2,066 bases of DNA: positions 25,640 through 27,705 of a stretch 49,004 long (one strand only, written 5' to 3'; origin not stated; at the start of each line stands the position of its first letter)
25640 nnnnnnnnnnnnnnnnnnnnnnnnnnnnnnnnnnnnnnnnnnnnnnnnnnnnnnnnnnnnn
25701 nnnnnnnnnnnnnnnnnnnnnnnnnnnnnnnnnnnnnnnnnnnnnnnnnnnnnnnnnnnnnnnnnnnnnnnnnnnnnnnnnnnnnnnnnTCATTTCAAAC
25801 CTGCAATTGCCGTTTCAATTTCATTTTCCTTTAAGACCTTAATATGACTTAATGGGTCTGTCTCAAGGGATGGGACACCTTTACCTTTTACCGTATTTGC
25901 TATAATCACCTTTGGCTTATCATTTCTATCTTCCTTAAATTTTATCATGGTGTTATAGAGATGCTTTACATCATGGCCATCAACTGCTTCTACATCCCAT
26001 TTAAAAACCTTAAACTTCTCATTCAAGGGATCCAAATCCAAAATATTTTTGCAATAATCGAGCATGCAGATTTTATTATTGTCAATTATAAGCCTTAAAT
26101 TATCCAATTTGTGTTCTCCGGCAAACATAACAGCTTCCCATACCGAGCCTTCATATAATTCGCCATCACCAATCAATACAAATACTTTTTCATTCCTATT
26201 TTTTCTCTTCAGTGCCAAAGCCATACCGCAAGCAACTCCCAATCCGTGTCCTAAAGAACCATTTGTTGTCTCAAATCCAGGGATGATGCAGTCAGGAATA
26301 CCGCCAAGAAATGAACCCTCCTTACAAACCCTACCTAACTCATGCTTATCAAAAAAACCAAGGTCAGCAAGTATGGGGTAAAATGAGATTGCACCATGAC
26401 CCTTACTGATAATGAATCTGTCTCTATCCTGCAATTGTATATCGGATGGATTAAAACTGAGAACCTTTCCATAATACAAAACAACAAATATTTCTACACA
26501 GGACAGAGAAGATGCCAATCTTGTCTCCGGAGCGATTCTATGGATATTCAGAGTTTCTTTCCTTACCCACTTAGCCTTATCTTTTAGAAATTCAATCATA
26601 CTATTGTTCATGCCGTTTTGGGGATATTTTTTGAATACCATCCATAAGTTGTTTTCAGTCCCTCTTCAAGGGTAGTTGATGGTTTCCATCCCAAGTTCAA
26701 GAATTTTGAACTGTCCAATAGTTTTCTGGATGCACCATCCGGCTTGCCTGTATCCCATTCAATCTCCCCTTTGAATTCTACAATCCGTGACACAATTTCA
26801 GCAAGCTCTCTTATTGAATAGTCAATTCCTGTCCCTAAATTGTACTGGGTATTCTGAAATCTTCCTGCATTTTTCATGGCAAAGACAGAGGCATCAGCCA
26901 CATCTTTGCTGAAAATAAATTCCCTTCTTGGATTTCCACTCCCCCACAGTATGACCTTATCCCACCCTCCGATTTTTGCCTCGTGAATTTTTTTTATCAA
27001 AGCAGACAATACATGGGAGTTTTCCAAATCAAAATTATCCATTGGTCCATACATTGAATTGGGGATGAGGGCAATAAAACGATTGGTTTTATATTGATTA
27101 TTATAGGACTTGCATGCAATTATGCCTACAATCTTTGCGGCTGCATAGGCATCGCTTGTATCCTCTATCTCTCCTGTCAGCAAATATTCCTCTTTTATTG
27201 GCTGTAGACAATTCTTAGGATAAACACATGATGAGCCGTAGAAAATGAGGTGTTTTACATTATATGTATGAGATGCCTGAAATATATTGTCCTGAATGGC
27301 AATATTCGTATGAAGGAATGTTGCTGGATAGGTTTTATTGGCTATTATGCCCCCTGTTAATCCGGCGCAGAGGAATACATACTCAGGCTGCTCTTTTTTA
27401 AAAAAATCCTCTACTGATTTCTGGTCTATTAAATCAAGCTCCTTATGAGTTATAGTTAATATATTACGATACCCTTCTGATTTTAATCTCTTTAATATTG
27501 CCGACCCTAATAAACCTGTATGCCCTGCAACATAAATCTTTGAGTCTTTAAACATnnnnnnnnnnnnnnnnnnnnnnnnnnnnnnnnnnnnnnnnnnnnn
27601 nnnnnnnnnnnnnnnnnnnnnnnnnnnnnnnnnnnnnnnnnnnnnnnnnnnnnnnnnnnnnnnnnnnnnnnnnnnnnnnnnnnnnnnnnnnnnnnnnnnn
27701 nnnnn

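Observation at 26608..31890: ColD-type 3-dehydratase next to HddA/HddC-like genes: candidate NDP-3,6-dideoxy-(heptose or hexose) branch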

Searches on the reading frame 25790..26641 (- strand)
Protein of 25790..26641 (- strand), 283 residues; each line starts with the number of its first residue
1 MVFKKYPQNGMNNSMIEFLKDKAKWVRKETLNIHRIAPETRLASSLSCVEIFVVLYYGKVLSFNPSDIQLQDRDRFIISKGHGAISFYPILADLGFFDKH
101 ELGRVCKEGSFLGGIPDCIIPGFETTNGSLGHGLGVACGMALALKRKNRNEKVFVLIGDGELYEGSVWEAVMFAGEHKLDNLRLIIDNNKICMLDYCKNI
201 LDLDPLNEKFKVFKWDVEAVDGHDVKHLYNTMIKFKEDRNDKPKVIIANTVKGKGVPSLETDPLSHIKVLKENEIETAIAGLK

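Call 5: search_protein_families(library=ncbifam, proteins=[window:25790-26641:-], max_evalue=0.00001)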
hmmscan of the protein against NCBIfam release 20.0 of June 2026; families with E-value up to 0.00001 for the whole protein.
window:25790-26641:- (283 aa): 11 families
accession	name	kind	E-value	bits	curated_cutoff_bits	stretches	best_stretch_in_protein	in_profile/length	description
NF004559.0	PRK05899.2-5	equivalog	5.9e-66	223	488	1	11-282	10-279/627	transketolase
NF004556.0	PRK05899.2-2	equivalog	6.5e-56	189.9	575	1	7-282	5-276/639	transketolase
TIGR00232.1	tktlase_bact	equivalog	6.9e-37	127.1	682.25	1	48-277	29-268/654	transketolase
NF004558.0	PRK05899.2-4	equivalog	8.5e-31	107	788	1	45-278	29-266/651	transketolase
TIGR03182.1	PDH_E1_alph_y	equivalog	2.3e-12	46.5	393.85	1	127-251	109-234/315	pyruvate dehydrogenase (acetyl-transferring) E1 component subunit alpha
TIGR00204.1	dxs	equivalog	6.1e-12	44.9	465.95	1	128-189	111-172/616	1-deoxy-D-xylulose-5-phosphate synthase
NF008968.0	PRK12315.1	subfamily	2.8e-09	35.8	510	1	134-257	120-250/582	1-deoxy-D-xylulose-5-phosphate synthase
TIGR03181.1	PDH_E1_alph_x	equivalog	3.3e-09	36.1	411.35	1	130-237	124-230/341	pyruvate dehydrogenase (acetyl-transferring) E1 component subunit alpha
NF003933.0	PRK05444.2-2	equivalog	4.7e-09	35.3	395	1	128-274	118-271/606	1-deoxy-D-xylulose-5-phosphate synthase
TIGR00759.1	aceE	equivalog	2.8e-08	32.2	859.9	0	147-189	215-257/885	pyruvate dehydrogenase (acetyl-transferring), homodimeric type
TIGR03186.1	AKGDH_not_PDH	exception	6.2e-06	24.8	1408.3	0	148-190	216-258/889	alpha-ketoglutarate dehydrogenase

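Call 6: search_protein_families(library=pfam, proteins=[window:25790-26641:-], max_evalue=0.00001)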
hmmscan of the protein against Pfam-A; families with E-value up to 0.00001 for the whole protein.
window:25790-26641:- (283 aa): 4 families
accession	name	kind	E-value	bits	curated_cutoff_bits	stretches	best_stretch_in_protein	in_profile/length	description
PF00456.26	Transketolase_N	-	3.1e-35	122.2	22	1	45-277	28-270/334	Transketolase, thiamine diphosphate binding domain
PF13292.11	DXP_synthase_N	-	2.7e-09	37.2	21.2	1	132-191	115-173/274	1-deoxy-D-xylulose-5-phosphate synthase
PF00676.26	E1_dh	-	4.7e-09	36.1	22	1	123-230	96-202/300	Dehydrogenase E1 component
PF02775.26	TPP_enzyme_C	-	5.4e-06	26.7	21.9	1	124-193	24-87/151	Thiamine pyrophosphate enzyme, C-terminal TPP binding domain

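Call 45: search_solved_structures(query=window:25790-26641:-, max_evalue=1e-8, show_alignments=3)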
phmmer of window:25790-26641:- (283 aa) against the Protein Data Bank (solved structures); distinct sequences matched with E-value up to 1e-8: 42.
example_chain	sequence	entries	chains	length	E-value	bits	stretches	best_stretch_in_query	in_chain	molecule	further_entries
6yak_AAA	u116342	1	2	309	4e-47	164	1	25-280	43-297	N-terminal component of the split chain transketolase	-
3mos_A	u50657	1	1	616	5.7e-39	137.2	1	15-279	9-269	Transketolase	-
4kxu_A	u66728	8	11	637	5.8e-39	137.2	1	15-279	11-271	Transketolase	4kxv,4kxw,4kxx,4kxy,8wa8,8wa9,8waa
6rjb_A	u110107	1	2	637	5.8e-39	137.2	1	15-279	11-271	Transketolase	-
3ooy_A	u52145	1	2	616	6.5e-39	137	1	16-279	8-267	Transketolase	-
6ha3_A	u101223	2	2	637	1.5e-38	135.8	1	15-279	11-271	Transketolase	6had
3m34_A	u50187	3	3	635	3.5e-23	85.4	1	15-276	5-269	Transketolase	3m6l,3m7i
3uk1_A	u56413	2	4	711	6.3e-23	84.6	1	48-257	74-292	Transketolase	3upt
3l84_A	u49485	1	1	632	7.7e-23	84.3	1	17-276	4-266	Transketolase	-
8r3o_A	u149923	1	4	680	1.9e-22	83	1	50-276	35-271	Transketolase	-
3kom_A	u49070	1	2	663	3.7e-20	75.5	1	49-272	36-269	Transketolase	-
8cip_A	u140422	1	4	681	7.5e-20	74.5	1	57-258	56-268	Transketolase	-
8r3s_A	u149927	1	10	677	1.7e-19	73.3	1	58-258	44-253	Transketolase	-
8qmf_A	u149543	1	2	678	1.8e-19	73.2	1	46-260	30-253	Transketolase 2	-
4xeu_A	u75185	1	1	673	2.2e-19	72.9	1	44-276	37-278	Transketolase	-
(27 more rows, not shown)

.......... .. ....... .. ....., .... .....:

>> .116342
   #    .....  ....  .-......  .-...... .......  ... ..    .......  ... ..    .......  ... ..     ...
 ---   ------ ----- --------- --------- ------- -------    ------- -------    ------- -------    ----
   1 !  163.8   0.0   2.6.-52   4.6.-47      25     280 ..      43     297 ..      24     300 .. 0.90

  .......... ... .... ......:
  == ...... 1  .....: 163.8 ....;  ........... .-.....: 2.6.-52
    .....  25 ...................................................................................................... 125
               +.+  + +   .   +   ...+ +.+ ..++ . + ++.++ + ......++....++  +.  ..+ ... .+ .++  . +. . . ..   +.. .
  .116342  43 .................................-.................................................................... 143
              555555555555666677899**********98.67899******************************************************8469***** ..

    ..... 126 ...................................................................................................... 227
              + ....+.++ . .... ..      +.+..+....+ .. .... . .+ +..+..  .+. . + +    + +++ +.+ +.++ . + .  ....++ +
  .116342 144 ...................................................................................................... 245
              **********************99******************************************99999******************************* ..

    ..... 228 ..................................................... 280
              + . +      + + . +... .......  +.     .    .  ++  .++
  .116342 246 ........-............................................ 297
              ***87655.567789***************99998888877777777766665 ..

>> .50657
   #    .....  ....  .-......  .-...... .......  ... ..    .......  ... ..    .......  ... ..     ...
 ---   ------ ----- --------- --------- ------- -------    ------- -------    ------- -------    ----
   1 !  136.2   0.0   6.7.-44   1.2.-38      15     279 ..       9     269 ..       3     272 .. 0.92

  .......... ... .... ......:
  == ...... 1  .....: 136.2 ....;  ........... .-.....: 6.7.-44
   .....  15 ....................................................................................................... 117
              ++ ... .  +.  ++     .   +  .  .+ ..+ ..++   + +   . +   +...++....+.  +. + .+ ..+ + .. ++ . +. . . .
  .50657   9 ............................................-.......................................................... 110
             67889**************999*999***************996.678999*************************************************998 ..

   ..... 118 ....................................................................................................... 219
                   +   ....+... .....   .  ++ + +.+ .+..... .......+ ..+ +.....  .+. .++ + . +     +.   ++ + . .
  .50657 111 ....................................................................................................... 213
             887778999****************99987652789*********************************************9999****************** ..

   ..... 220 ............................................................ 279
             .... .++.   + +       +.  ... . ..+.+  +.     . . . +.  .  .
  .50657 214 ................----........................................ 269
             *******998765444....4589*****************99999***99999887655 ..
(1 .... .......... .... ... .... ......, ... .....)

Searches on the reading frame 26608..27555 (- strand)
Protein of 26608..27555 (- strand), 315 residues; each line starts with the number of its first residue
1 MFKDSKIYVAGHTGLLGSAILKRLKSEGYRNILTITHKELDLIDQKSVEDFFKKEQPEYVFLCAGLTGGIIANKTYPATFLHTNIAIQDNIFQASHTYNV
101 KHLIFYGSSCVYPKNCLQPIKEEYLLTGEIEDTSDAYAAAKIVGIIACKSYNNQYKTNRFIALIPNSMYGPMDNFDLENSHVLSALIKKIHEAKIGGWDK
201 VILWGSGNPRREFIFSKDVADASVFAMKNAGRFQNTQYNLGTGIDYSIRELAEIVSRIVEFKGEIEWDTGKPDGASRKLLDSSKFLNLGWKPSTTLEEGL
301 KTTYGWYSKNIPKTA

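Call 5: search_protein_families(library=ncbifam, proteins=[window:26608-27555:-], max_evalue=0.00001)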
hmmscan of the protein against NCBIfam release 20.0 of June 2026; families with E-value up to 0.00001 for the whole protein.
window:26608-27555:- (315 aa): 12 families
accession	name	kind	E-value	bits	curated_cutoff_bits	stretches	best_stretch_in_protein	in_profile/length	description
NF047922.1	GDPFucSynFcl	equivalog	1e-117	393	500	1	4-311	2-305/308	GDP-L-fucose synthase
TIGR01179.1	galE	equivalog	1.7e-20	73.1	262.3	1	32-310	46-328/332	UDP-glucose 4-epimerase GalE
TIGR01181.1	dTDP_gluc_dehyt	equivalog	2.3e-18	66.4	365.1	1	36-310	53-314/321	dTDP-glucose 4,6-dehydratase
TIGR04180.1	EDH_00030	hypoth_equivalog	3.7e-16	59.1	475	1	41-270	57-267/297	NAD-dependent 4,6-dehydratase LegB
TIGR02197.1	heptose_epim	equivalog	2.8e-11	43.2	274.6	1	7-267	1-268/316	ADP-glyceromanno-heptose 6-epimerase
NF007490.0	PRK10084.1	subfamily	5.9e-10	38.7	649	1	200-310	220-337/361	dTDP-glucose 4,6-dehydratase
NF007956.0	PRK10675.1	subfamily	1.6e-09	37.4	394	1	37-310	54-332/338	UDP-glucose 4-epimerase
TIGR02622.1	CDP_4_6_dhtase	equivalog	1.3e-08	34.4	278.45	0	39-158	60-175/352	CDP-glucose 4,6-dehydratase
NF008360.0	PRK11150.1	equivalog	3.4e-08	33.1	452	0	168-258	170-253/310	ADP-glyceromanno-heptose 6-epimerase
NF007582.0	PRK10217.1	equivalog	1.3e-07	31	698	0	37-310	55-334/355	dTDP-glucose 4,6-dehydratase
NF008872.0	PRK11908.1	equivalog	3e-06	26.5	294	0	94-259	105-271/349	bifunctional UDP-4-keto-pentose/UDP-xylose synthase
TIGR01214.1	rmlD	equivalog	5e-06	25.8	224.05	1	6-152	1-139/285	dTDP-4-dehydrorhamnose reductase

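Call 6: search_protein_families(library=pfam, proteins=[window:26608-27555:-], max_evalue=0.00001)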
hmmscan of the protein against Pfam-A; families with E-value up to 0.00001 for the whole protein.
window:26608-27555:- (315 aa): 3 families
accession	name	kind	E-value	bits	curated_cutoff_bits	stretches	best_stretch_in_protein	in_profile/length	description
PF01370.27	Epimerase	-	9.5e-59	199.1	20.9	1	7-241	1-240/240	NAD dependent epimerase/dehydratase family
PF16363.11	GDP_Man_Dehyd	-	2.1e-17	64.1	27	1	39-302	58-331/332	GDP-mannose 4,6 dehydratase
PF04321.23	RmlD_sub_bind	-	5.6e-09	35.9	27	1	6-155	2-143/287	RmlD substrate binding domain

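Call 17: search_solved_structures(query=window:26608-27555:-, max_evalue=1e-20, show_alignments=2)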
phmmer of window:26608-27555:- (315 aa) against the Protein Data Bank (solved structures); distinct sequences matched with E-value up to 1e-20: 18.
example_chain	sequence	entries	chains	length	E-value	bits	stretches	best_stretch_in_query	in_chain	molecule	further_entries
7anh_A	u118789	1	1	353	3.8e-90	305.5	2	1-195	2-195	GDP-L-fucose synthase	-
1bsv_A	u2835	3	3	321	2.8e-87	296.1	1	5-310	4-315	PROTEIN (GDP-FUCOSE SYNTHETASE) | GDP-FUCOSE SYNTHETASE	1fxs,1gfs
1e6u_A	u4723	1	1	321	5.8e-87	295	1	5-310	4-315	GDP-FUCOSE SYNTHETASE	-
1e7s_A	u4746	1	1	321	7.5e-87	294.7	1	5-310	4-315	GDP-FUCOSE SYNTHETASE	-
1bws_A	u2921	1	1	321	7.5e-87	294.7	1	5-310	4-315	PROTEIN (GDP-4-KETO-6-DEOXY-D-MANNOSE EPIMERASE/REDUCTASE)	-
1e7q_A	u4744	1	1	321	8.1e-87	294.6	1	5-310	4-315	GDP-FUCOSE SYNTHETASE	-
1e7r_A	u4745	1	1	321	5.1e-86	291.9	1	5-310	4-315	GDP-FUCOSE SYNTHETASE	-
7ll6_A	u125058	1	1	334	9.5e-86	291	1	5-307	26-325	GDP-L-fucose synthase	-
8du0_A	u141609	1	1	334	1.3e-85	290.6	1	5-307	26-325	GDP-L-fucose synthase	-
8ewu_A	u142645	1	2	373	1.2e-82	280.8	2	1-195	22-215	GDP-L-fucose synthase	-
7cxt_A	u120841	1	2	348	3.2e-81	276.2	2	3-195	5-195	GDP-L-fucose synthase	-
7m13_A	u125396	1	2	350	3.3e-81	276.1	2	3-195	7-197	GDP-L-fucose synthase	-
7anc_A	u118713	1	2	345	4.3e-81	275.7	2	3-195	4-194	GDP-L-fucose synthase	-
4b8w_A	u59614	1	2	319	4.4e-48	167.3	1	2-311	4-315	GDP-L-FUCOSE SYNTHASE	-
4b8z_A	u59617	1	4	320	4.5e-48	167.3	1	2-311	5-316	GDP-L-FUCOSE SYNTHASE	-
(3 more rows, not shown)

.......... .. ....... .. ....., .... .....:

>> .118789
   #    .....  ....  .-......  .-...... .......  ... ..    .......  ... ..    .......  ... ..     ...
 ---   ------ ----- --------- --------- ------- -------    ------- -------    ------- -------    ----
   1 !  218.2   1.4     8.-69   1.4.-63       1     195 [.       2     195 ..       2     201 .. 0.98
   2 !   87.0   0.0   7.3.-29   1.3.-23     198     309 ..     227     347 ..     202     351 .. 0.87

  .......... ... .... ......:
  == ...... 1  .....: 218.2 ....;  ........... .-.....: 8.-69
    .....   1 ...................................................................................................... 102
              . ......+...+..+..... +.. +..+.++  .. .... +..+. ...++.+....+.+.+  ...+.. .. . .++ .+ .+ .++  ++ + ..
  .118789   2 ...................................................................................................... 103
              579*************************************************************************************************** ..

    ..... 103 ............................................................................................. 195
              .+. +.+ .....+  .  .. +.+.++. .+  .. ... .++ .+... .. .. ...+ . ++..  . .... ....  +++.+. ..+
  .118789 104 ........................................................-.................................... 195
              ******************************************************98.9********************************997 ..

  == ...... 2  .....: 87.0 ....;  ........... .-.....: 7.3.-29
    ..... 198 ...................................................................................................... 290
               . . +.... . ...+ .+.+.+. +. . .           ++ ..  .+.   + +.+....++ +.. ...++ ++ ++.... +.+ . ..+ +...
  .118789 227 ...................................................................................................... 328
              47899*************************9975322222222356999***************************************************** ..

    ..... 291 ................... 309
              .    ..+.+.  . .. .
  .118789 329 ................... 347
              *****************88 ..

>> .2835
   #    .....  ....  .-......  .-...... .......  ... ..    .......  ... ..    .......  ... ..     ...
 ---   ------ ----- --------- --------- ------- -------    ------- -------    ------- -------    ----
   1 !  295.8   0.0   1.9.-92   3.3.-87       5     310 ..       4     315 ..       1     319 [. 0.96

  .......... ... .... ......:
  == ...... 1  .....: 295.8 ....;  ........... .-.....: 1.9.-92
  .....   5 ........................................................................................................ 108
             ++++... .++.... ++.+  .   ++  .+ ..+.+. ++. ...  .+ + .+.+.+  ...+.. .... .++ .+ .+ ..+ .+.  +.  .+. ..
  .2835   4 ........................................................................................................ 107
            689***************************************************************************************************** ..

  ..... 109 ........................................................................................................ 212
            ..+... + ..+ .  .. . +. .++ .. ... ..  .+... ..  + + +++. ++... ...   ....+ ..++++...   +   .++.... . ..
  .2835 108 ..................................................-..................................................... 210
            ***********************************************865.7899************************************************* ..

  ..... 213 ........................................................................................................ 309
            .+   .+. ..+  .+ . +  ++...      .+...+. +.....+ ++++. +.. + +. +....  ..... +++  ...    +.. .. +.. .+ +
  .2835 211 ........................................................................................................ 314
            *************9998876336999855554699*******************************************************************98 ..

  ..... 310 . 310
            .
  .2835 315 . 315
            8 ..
